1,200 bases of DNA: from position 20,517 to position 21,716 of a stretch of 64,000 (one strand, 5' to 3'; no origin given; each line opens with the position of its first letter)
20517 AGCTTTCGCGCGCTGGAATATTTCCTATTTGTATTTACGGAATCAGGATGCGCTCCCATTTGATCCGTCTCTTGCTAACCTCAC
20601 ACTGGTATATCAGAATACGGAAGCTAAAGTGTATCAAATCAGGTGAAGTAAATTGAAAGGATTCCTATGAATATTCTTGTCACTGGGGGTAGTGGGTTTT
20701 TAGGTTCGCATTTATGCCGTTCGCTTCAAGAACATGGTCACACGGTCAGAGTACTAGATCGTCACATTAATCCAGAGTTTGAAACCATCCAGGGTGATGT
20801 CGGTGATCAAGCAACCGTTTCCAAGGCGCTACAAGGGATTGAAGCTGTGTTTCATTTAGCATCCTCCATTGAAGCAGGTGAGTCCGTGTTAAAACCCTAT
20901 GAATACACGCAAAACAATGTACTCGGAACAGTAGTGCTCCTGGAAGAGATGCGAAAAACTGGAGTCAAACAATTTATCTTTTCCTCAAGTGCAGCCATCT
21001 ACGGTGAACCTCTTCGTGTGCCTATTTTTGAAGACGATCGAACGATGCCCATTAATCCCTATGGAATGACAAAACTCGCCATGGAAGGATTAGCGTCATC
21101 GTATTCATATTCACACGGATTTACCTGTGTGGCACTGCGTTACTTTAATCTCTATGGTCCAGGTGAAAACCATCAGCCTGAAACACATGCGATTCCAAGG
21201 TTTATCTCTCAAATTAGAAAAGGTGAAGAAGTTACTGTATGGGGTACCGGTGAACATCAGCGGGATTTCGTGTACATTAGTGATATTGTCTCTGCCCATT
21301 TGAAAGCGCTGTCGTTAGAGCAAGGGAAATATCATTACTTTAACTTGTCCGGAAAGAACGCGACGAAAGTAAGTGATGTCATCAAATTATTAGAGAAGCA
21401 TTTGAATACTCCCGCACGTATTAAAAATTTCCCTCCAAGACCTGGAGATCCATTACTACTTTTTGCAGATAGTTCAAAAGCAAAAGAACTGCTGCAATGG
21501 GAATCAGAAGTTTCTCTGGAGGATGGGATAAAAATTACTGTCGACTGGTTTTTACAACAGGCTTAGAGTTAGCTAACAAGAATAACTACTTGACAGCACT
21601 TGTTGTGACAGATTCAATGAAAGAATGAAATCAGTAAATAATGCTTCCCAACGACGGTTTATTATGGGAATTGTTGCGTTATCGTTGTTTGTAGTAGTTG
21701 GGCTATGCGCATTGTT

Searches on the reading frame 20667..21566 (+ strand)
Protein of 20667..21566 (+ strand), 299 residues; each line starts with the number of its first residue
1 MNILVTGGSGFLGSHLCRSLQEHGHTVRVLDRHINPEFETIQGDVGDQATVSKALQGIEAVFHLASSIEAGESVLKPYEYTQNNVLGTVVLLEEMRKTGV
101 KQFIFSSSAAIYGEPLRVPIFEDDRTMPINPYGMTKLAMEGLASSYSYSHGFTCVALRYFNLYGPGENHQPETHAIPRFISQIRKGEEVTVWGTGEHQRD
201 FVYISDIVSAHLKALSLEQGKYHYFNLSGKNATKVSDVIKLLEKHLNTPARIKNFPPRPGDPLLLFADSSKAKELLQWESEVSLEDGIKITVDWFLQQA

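Call 7: search_protein_families(library=pfam, proteins=[window:20667-21566:+], max_evalue=0.001)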
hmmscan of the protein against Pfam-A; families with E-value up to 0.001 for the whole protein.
window:20667-21566:+ (299 aa): 9 families
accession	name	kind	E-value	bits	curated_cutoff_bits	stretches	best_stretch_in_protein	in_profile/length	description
PF01370.27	Epimerase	-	1.3e-64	218.4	20.9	1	3-226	1-238/240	NAD dependent epimerase/dehydratase family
PF16363.11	GDP_Man_Dehyd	-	1.9e-55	189.1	27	1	4-290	1-331/332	GDP-mannose 4,6 dehydratase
PF01073.25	3Beta_HSD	-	2.9e-25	89.3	22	1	4-215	1-229/280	3-beta hydroxysteroid dehydrogenase/isomerase family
PF02719.21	Polysacc_synt_2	-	4.6e-18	65.9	20.2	1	3-246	1-247/293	Polysaccharide biosynthesis protein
PF04321.23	RmlD_sub_bind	-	1.1e-14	54.6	27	1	1-165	1-154/287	RmlD substrate binding domain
PF13460.12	NAD_binding_10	-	1.7e-12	48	27.2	1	7-115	1-105/184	NAD(P)H-binding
PF05368.20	NmrA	-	2.5e-09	37.6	27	1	2-109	4-108/298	NmrA-like family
PF07993.18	NAD_binding_4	-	8.9e-08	32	20.1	1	49-164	80-209/258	Male sterility protein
PF08659.16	KR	-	0.00025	21.5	22.6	0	4-114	4-143/180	KR domain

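Call 11: search_protein_families(library=ncbifam, proteins=[window:20667-21566:+], max_evalue=0.00001)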
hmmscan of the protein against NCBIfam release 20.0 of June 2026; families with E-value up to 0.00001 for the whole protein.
window:20667-21566:+ (299 aa): 30 families (the best 25 are shown)
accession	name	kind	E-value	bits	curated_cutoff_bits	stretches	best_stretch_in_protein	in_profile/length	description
TIGR01179.1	galE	equivalog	9.1e-68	228.5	262.3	1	2-295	1-325/332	UDP-glucose 4-epimerase GalE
TIGR01181.1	dTDP_gluc_dehyt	equivalog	5e-46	157.2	365.1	1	2-298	1-314/321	dTDP-glucose 4,6-dehydratase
TIGR04180.1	EDH_00030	hypoth_equivalog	6.3e-45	153.5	475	1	3-282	1-296/297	NAD-dependent 4,6-dehydratase LegB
NF007956.0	PRK10675.1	subfamily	1.3e-42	146.2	394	1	1-295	1-329/338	UDP-glucose 4-epimerase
TIGR02197.1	heptose_epim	equivalog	3.5e-35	121.7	274.6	1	3-297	1-315/316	ADP-glyceromanno-heptose 6-epimerase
NF042422.1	oxyalk_red_OleD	equivalog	1.9e-32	112.9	580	1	1-219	1-220/329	2-alkyl-3-oxoalkanoate reductase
NF011728.1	PRK15181.1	equivalog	5.3e-29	101.3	760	1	38-297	71-339/348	Vi polysaccharide biosynthesis UDP-N-acetylglucosaminuronic acid C-4 epimerase TviC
NF047922.1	GDPFucSynFcl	equivalog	1.4e-26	93.7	500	1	2-298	4-304/308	GDP-L-fucose synthase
TIGR03466.1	HpnA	hypoth_equivalog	3.7e-25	88.5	367.65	1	2-146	2-155/327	hopanoid-associated sugar epimerase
NF007490.0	PRK10084.1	subfamily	1.2e-22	80.4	649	1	119-297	153-336/361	dTDP-glucose 4,6-dehydratase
NF042423.1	oxyalk_red_Shew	equivalog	7.7e-22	77.8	580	1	2-215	10-221/331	2-alkyl-3-oxoalkanoate reductase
NF008360.0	PRK11150.1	equivalog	8.6e-20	71.1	452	1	3-247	2-256/310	ADP-glyceromanno-heptose 6-epimerase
NF007582.0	PRK10217.1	equivalog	6.9e-19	68.1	698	1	2-297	3-333/355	dTDP-glucose 4,6-dehydratase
NF043036.1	ErythonDh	equivalog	1.6e-18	67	325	1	1-152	1-168/321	D-erythronate dehydrogenase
TIGR02622.1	CDP_4_6_dhtase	equivalog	6.2e-18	65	278.45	1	2-296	6-331/352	CDP-glucose 4,6-dehydratase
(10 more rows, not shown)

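Call 24: search_solved_structures(query=window:20667-21566:+, max_evalue=1e-20, show_alignments=2)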
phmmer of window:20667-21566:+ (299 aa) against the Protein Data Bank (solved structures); distinct sequences matched with E-value up to 1e-20: 80 (the best 60 are shown).
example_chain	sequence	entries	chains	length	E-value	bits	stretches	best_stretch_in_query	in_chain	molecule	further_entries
4zrm_A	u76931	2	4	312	1.4e-56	195.2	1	1-296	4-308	UDP-glucose 4-epimerase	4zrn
8wxk_A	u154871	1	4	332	8.3e-51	176.2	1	2-293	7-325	UDP-glucose 4-epimerase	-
6dnt_A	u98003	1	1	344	1.5e-45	159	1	2-298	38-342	NAD-dependent epimerase/dehydratase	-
6zl6_A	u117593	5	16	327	2.8e-45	158.1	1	31-296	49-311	Epimerase domain-containing protein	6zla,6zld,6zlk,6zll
6zlj_A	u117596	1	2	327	1e-44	156.3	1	31-296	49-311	Epimerase domain-containing protein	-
2c20_A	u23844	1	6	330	9.7e-44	153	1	2-294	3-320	UDP-GLUCOSE 4-EPIMERASE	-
4twr_A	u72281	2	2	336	1.4e-43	152.5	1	2-283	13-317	NAD binding site:NAD-dependent epimerase/dehydratase:UDP-glucose 4-epimerase | UDP-glucose 4-epimerase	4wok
6wjb_A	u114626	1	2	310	6e-43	150.4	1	2-289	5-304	NAD-dependent epimerase/dehydratase family protein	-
6wj9_A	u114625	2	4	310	5.7e-42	147.2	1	2-289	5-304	NAD-dependent epimerase/dehydratase family protein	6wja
1udc_A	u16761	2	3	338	1.1e-40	143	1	1-294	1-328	UDP-GALACTOSE-4-EPIMERASE | UDP-GALACTOSE 4-EPIMERASE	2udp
1lrk_A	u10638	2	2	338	1.4e-40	142.7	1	1-294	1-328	UDP-glucose 4-epimerase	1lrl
1lrj_A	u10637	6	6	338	1.5e-40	142.6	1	1-294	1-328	UDP-glucose 4-epimerase | UDP-GALACTOSE 4-EPIMERASE | UDP-GALACTOSE-4-EPIMERASE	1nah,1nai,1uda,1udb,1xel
1kvr_A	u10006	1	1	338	2.8e-40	141.7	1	1-294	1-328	UDP-GALACTOSE 4-EPIMERASE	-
1kvu_A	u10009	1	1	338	3.8e-40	141.2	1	1-294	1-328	UDP-GALACTOSE 4-EPIMERASE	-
1kvq_A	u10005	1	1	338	3.8e-40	141.2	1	1-294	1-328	UDP-GALACTOSE 4-EPIMERASE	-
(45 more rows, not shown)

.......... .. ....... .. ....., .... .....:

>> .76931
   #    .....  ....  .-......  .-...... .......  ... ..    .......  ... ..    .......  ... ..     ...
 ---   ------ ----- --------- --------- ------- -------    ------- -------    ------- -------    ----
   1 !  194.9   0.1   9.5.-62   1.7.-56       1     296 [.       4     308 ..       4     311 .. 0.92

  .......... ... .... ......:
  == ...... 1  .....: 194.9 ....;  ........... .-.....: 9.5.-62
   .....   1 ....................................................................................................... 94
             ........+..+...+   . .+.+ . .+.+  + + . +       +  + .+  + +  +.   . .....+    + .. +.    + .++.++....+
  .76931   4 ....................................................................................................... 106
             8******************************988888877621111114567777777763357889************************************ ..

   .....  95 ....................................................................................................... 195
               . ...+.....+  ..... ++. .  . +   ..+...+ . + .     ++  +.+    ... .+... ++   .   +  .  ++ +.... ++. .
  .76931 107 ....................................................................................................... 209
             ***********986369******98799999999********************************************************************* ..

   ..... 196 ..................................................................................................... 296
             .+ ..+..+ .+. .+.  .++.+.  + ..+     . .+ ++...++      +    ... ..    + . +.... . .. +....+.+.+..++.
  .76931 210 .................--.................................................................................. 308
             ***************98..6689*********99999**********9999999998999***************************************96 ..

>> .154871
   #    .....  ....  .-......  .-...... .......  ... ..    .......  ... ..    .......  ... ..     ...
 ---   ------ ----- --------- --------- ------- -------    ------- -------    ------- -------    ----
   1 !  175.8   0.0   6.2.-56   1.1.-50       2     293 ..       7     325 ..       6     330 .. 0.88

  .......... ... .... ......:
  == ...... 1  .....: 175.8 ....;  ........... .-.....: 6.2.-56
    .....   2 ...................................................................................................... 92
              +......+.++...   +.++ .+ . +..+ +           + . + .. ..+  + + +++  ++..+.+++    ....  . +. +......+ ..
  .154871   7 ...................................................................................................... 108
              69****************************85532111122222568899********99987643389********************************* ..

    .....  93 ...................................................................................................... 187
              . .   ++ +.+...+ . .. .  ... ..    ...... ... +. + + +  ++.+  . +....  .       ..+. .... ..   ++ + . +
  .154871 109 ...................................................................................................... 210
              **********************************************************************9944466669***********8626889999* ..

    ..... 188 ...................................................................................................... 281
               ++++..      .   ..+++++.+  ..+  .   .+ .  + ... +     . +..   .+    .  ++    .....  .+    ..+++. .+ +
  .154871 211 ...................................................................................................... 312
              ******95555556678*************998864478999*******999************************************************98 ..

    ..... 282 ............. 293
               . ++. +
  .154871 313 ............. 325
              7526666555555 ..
